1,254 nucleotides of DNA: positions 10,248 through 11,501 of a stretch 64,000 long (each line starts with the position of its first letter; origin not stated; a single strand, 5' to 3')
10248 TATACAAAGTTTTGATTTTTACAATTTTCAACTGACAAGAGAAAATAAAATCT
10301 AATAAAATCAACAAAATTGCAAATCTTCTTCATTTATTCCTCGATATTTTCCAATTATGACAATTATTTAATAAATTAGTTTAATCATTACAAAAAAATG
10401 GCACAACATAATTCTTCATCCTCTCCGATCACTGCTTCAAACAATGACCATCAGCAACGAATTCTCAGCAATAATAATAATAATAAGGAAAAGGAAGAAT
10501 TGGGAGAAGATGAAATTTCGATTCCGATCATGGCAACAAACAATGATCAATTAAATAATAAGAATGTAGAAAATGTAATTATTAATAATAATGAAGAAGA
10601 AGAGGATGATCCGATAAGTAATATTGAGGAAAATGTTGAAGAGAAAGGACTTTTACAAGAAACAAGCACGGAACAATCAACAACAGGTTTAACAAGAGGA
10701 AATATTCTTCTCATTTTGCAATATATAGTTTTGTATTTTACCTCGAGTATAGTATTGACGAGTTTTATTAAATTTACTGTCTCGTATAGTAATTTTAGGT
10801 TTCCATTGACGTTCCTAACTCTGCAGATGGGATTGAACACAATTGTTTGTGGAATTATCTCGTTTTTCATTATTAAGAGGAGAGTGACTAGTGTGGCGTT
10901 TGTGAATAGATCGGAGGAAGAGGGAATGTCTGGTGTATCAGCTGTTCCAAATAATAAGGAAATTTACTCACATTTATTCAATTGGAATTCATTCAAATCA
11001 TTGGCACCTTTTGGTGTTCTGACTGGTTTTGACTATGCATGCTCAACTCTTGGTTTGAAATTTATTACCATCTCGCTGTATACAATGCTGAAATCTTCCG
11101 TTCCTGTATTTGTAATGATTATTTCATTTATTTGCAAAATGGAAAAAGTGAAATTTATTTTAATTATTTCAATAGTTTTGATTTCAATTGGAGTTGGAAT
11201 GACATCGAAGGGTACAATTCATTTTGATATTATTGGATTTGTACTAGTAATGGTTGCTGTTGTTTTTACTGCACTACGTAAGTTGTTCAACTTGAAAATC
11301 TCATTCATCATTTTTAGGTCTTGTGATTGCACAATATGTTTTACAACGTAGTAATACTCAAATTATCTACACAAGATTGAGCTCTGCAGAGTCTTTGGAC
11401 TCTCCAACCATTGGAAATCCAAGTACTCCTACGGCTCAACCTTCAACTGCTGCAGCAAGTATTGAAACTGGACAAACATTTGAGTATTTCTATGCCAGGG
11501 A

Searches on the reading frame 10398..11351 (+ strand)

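Call 35: search_protein_families(library=pfam, proteins=[window:10398-11351:+], max_evalue=0.001)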
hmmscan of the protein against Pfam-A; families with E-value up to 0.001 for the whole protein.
window:10398-11351:+ (317 aa): 2 families
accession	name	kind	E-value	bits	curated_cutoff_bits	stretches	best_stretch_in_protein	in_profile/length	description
PF03151.22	TPT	-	1.1e-08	35.2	30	1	107-300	4-166/291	Triose-phosphate Transporter family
PF00892.27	EamA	-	6.5e-05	23.7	28.2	1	114-269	8-133/135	EamA-like transporter family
